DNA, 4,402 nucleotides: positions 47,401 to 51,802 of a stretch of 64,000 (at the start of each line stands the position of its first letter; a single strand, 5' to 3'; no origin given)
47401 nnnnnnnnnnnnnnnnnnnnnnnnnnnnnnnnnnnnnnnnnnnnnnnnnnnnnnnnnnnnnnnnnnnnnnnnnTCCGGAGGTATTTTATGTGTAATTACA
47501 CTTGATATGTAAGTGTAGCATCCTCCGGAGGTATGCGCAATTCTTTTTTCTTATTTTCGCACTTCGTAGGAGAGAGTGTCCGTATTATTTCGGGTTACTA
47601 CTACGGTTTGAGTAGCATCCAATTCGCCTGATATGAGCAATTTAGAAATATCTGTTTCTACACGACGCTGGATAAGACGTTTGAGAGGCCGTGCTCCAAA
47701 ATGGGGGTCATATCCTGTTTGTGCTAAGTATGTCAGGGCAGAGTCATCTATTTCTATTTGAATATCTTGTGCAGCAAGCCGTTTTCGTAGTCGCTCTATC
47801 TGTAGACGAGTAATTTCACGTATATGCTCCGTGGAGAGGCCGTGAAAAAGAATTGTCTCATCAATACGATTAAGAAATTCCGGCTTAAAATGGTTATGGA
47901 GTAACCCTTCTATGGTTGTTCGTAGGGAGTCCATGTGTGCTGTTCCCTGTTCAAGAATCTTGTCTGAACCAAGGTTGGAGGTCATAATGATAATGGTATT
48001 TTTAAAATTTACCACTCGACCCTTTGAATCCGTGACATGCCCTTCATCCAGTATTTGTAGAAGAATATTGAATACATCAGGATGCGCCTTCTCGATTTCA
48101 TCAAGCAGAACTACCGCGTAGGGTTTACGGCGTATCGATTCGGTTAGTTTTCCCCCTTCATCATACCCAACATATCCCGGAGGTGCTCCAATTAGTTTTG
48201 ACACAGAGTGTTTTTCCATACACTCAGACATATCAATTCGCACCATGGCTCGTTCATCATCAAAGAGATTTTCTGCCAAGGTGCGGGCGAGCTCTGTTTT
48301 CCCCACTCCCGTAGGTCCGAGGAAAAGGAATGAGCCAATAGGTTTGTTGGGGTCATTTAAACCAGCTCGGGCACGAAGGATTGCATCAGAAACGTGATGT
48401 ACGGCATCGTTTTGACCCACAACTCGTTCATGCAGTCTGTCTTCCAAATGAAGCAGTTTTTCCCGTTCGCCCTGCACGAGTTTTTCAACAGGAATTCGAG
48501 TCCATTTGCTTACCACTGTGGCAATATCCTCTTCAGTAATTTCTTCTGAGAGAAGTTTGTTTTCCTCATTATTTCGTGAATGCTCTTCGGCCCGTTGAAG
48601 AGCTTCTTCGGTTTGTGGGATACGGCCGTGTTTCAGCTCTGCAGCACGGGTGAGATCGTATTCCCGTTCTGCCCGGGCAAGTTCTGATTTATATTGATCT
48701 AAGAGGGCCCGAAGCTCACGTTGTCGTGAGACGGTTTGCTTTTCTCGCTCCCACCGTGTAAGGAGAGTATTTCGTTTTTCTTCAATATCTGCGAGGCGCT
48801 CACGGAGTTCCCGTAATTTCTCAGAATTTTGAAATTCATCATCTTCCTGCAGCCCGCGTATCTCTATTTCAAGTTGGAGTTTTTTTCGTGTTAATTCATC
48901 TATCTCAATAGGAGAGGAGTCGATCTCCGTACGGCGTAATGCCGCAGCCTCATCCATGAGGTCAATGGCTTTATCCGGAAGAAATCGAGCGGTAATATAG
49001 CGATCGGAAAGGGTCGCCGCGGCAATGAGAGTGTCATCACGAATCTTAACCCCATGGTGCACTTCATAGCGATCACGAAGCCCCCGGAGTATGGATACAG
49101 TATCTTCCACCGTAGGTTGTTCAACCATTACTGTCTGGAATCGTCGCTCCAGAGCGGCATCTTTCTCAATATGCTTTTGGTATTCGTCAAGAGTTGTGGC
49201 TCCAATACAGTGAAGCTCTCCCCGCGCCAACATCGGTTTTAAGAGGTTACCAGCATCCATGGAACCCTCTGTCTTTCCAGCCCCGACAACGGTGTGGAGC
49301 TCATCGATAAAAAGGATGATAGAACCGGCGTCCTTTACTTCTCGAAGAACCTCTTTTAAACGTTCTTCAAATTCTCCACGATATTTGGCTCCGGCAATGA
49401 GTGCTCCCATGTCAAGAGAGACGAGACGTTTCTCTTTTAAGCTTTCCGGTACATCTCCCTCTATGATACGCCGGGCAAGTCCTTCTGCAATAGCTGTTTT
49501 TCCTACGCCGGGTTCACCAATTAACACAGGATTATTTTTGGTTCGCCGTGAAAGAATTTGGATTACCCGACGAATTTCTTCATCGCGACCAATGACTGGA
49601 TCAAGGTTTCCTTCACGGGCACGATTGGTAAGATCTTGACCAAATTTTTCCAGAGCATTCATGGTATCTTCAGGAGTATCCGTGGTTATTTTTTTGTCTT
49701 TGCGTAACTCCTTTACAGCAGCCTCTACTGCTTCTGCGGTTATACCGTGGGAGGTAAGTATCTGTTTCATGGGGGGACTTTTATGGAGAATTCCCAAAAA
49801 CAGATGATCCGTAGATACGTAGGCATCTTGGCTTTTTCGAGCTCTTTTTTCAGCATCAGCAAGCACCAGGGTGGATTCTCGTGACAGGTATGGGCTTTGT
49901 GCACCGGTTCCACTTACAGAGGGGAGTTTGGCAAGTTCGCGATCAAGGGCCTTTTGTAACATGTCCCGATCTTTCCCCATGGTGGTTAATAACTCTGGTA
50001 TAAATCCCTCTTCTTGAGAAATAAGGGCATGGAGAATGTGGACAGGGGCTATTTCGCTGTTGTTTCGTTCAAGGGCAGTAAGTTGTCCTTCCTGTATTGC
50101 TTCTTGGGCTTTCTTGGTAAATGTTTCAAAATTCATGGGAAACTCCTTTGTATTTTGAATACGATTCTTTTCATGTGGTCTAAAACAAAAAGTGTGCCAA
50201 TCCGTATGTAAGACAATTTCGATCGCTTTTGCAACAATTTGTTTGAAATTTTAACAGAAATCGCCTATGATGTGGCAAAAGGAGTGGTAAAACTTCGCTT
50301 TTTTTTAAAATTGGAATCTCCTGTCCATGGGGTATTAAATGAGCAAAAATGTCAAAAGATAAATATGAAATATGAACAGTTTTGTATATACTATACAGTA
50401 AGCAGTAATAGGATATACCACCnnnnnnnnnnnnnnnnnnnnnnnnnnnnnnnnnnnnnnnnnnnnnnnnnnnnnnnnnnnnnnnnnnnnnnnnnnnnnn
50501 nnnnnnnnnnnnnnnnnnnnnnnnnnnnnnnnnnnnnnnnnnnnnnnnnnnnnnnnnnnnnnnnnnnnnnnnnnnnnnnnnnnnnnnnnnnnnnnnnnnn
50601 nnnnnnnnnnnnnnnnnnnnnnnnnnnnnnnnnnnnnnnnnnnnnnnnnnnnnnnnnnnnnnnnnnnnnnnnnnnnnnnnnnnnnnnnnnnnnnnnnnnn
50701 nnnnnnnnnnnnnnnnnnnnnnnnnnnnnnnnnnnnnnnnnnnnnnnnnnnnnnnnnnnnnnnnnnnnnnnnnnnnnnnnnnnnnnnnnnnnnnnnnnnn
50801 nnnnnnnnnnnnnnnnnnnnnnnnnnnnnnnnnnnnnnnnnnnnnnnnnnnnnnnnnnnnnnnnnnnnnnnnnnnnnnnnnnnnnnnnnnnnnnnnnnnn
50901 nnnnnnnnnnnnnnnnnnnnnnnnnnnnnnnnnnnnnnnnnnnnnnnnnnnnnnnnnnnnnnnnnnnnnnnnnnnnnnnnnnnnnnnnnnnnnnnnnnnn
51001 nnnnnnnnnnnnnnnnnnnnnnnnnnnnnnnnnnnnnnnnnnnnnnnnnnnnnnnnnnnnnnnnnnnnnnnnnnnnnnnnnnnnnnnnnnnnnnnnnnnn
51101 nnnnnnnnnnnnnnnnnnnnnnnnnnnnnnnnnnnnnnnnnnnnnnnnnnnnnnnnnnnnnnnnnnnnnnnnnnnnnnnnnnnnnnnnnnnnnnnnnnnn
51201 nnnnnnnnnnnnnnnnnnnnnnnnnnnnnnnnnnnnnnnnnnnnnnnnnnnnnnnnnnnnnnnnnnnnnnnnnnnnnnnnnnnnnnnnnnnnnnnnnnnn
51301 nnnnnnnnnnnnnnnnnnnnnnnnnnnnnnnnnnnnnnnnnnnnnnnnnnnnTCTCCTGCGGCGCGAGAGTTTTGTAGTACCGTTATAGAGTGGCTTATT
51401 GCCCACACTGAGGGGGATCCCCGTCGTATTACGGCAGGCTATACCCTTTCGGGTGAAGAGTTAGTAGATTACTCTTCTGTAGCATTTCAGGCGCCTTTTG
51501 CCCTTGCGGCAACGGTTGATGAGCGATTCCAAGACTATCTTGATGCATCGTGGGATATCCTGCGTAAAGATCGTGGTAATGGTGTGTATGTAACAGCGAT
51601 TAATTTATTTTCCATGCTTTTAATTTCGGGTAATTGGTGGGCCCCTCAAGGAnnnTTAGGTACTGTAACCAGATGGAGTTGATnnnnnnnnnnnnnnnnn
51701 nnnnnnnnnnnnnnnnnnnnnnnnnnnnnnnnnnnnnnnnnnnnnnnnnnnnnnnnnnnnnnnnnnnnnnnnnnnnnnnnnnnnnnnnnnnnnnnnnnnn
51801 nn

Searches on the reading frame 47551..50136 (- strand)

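Call 9: search_protein_families(library=pfam, proteins=[window:47551-50136:-], max_evalue=0.001)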
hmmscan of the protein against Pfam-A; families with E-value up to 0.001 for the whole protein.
window:47551-50136:- (861 aa): 28 families (the best 25 are shown)
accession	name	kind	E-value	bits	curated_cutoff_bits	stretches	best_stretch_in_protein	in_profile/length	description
PF07724.20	AAA_2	-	2.6e-73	246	27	1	598-760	1-165/166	AAA domain (Cdc48 subfamily)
PF17871.7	AAA_lid_9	-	7.2e-32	109.9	22.8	1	342-444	1-103/104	AAA lid domain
PF10431.15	ClpB_D2-small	-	2.9e-26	91.8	21.9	1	767-847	1-81/81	C-terminal, D2-small domain, of ClpB protein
PF00004.35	AAA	-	5.8e-26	91.9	21.2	2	204-334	2-124/131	ATPase family associated with various cellular activities (AAA)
PF02861.25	Clp_N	-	8.7e-21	74.3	20.7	2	21-68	5-52/53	Clp amino terminal domain, pathogenicity island component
PF07728.20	AAA_5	-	3.8e-19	69.5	22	1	603-724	2-125/139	AAA domain (dynein-related subfamily)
PF13191.12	AAA_16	-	1.4e-12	48.8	32.6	1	181-229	2-60/167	AAA ATPase domain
PF13401.12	AAA_22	-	5.6e-11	43.3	27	0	603-697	8-109/130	AAA domain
PF00158.32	Sigma54_activat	-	1.9e-10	41.1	20.2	1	602-730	24-151/168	Sigma-54 interaction domain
PF20720.3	nSTAND3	-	2e-09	37.8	27.2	0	188-226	7-43/155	Novel STAND NTPase 3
PF05621.17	TniB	-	3.6e-08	33.5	22.4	1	206-339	41-185/189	Bacterial TniB protein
PF01637.24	ATPase_2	-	3e-07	30.9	33.2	0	184-285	4-124/225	ATPase domain predominantly from Archaea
PF01078.27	Mg_chelatase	-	3.6e-07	30.2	20.3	0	603-647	25-65/207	Magnesium chelatase, subunit ChlI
PF13238.12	AAA_18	-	7.8e-07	30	29.4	0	205-272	3-68/128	AAA domain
PF13173.12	AAA_14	-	1.5e-06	28.7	27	0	604-699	6-88/129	AAA domain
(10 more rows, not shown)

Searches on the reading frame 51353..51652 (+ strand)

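Call 30: search_protein_families(library=pfam, proteins=[window:51353-51652:+], max_evalue=10)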
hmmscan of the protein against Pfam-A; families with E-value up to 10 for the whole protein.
window:51353-51652:+ (100 aa): 1 family
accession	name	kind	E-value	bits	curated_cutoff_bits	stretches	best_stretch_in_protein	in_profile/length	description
PF14407.11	Frankia_peptide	-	0.09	13.5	48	1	22-59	22-61/63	Ribosomally synthesized peptide prototyped by Frankia Franean1_4349.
